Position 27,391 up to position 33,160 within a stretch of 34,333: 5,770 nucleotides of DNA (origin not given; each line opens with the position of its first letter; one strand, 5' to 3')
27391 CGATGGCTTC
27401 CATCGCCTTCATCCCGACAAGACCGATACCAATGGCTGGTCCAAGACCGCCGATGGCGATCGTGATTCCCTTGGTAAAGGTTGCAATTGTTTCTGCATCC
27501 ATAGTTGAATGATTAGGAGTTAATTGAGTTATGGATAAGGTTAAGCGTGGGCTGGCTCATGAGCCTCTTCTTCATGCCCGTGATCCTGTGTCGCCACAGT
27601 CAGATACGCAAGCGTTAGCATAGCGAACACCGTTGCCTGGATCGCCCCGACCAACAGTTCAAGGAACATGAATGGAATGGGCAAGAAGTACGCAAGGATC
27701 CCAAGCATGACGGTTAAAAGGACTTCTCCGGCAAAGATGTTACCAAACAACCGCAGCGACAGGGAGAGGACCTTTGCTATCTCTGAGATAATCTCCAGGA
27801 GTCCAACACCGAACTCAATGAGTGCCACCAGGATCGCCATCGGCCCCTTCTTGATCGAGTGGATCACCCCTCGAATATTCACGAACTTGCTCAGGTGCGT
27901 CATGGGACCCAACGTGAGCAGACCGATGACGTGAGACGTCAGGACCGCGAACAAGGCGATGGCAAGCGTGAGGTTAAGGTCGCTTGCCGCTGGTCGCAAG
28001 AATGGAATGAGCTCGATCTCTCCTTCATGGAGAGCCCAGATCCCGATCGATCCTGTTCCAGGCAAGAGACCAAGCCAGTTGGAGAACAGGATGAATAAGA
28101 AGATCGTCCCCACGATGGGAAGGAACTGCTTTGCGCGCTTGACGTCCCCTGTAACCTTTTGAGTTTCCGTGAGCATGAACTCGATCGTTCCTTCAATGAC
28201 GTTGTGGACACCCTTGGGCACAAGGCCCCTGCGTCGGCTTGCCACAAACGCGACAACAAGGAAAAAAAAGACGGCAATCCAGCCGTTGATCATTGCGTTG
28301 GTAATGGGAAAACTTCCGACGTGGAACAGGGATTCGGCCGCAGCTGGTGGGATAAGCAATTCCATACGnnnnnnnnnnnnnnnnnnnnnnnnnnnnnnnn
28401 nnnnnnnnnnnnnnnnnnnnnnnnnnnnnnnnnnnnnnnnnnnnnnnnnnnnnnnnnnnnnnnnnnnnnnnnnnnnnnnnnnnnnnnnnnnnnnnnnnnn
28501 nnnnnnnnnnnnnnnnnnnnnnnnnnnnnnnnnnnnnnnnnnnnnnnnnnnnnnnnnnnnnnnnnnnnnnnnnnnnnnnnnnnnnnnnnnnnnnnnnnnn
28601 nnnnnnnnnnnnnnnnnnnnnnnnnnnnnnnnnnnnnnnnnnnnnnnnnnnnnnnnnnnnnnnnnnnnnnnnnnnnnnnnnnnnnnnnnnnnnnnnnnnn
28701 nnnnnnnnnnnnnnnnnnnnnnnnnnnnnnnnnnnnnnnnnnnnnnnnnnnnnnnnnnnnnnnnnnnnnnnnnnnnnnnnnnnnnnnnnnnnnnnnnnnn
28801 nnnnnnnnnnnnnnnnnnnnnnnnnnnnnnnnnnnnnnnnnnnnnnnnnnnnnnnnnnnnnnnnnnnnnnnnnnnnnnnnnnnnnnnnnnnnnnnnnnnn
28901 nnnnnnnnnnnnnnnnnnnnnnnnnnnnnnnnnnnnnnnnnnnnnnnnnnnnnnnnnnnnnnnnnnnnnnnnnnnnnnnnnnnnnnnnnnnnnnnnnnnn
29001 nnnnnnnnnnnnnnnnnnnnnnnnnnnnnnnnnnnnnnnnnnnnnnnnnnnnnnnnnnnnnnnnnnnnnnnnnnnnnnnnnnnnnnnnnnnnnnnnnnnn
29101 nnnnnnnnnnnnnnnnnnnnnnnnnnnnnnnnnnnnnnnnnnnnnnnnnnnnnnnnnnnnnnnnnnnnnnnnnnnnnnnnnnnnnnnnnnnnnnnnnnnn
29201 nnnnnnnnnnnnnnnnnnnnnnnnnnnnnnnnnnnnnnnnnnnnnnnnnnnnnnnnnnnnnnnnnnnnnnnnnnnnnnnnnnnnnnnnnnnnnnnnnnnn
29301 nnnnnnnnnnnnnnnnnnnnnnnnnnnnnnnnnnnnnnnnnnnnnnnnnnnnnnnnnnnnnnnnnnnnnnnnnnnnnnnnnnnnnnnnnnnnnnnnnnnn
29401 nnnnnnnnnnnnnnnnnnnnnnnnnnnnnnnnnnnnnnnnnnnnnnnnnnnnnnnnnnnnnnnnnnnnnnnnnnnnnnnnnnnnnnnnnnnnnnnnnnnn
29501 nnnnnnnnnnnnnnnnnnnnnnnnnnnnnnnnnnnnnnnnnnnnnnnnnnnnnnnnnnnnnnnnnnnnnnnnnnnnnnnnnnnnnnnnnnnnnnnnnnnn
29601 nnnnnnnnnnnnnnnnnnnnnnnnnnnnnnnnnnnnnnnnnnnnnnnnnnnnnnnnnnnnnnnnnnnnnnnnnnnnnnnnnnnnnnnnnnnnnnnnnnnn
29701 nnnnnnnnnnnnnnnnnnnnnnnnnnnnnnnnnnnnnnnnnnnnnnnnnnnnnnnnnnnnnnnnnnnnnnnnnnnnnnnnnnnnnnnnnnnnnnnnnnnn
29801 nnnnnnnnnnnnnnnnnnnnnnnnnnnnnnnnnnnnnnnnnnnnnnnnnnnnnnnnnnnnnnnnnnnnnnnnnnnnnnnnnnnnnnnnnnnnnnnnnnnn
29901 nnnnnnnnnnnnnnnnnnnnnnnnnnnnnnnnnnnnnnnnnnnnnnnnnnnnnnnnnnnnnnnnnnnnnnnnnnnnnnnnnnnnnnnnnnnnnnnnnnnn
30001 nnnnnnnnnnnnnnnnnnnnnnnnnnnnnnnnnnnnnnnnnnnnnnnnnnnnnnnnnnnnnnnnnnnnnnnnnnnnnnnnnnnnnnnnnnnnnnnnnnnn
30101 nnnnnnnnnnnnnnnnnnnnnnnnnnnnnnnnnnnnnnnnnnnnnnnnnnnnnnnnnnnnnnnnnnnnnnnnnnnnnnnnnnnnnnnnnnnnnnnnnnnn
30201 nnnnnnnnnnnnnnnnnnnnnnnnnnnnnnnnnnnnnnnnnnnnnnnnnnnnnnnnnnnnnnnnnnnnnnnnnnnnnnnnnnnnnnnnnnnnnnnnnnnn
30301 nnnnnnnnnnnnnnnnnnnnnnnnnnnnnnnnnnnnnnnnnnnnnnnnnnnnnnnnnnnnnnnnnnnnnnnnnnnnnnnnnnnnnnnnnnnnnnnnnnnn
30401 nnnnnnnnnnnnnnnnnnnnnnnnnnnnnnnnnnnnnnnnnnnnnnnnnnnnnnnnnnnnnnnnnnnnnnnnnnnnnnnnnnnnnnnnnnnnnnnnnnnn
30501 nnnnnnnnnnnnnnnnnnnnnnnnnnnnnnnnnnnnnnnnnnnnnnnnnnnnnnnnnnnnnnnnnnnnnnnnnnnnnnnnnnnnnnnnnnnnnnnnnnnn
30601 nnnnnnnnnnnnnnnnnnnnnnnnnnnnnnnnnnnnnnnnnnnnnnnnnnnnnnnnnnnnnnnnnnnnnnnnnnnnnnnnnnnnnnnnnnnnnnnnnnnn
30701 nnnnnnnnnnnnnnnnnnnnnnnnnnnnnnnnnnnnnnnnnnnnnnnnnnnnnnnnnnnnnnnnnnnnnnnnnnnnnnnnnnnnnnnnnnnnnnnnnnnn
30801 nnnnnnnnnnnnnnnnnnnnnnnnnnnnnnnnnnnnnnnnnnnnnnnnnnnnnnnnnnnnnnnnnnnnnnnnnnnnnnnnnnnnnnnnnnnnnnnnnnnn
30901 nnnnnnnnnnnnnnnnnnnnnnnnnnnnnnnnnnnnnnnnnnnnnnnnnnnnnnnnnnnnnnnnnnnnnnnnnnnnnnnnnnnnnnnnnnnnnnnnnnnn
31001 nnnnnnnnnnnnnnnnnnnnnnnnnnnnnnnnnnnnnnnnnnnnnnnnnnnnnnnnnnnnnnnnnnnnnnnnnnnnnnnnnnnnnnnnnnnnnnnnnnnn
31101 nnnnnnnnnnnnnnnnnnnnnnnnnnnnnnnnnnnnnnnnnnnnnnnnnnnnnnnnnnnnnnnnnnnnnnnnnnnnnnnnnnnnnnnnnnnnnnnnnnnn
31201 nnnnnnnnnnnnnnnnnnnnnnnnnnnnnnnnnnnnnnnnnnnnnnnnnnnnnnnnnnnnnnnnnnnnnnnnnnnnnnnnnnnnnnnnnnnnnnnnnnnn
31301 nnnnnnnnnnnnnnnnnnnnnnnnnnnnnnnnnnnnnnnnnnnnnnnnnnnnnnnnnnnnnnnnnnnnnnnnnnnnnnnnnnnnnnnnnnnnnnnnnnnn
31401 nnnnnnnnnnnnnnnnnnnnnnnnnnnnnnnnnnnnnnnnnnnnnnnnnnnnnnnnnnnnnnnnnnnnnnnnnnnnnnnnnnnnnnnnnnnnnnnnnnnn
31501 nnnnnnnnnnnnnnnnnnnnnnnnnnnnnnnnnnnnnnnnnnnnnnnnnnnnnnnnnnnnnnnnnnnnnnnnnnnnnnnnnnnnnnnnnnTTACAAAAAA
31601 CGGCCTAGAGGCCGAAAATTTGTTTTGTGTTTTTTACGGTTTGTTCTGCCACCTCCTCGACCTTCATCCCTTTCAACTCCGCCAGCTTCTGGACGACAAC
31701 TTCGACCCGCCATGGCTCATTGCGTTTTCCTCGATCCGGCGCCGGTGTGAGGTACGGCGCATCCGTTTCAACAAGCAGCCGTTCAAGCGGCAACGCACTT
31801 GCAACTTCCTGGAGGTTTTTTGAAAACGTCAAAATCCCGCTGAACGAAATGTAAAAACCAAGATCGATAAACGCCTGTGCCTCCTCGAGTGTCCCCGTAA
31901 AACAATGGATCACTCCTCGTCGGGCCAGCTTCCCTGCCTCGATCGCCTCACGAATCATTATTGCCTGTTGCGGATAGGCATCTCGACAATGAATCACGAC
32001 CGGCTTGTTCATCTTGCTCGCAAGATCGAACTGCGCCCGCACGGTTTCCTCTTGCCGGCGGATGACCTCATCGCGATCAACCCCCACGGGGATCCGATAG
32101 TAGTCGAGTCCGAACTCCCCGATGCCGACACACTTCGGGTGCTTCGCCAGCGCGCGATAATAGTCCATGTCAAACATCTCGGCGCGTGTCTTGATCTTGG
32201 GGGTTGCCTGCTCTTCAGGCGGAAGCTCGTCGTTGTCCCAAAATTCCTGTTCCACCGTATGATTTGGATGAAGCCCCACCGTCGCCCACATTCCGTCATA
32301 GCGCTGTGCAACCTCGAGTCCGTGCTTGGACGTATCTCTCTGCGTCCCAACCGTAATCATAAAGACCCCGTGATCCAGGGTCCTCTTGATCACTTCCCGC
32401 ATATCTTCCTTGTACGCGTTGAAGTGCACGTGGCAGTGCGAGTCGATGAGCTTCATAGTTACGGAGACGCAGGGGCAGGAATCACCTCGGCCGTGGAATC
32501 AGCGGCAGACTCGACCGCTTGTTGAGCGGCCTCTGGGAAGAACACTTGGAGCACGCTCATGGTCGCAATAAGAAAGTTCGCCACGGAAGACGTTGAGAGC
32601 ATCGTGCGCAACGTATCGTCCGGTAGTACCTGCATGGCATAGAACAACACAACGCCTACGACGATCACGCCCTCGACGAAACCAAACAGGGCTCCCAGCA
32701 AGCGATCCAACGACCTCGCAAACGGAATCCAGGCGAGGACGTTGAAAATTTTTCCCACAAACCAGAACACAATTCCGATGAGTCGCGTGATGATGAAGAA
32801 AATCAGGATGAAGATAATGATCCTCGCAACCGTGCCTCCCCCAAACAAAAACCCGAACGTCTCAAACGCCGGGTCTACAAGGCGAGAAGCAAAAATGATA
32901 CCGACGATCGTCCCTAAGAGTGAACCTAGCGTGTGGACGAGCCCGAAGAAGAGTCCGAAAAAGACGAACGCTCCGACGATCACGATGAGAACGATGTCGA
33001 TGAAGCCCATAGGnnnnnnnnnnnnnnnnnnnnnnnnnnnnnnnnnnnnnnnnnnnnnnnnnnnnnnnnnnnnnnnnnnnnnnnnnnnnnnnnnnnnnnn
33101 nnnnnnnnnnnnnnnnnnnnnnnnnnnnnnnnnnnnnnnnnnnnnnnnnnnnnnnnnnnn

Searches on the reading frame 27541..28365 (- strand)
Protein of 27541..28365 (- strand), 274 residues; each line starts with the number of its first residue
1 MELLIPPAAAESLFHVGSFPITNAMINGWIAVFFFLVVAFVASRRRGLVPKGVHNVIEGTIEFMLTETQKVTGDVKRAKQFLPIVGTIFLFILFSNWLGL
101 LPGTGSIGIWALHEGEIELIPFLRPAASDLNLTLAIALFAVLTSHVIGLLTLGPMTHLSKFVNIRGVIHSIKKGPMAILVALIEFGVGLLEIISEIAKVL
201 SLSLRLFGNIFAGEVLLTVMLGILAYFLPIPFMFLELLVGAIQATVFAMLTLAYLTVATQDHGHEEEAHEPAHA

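Call 39: search_protein_families(library=pfam, proteins=[window:27541-28365:-], max_evalue=0.001)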
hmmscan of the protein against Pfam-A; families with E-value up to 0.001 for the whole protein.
window:27541-28365:- (274 aa): 1 family
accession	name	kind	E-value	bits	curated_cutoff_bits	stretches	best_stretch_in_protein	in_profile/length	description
PF00119.25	ATP-synt_A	-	1e-40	140.4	33.9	1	27-255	3-216/217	ATP synthase A chain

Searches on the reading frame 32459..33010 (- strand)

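Call 39: search_protein_families(library=pfam, proteins=[window:32459-33010:-], max_evalue=0.001)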
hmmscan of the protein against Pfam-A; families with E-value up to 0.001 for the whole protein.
window:32459-33010:- (183 aa): 2 families
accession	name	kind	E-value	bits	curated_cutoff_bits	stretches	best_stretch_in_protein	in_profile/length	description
PF02674.22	Colicin_V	-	7.6e-22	78.3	29.3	1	4-150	1-142/144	Colicin V production protein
PF11120.13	CBP_BcsF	-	0.00021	21.6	23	1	1-48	1-48/60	Cellulose biosynthesis protein BcsF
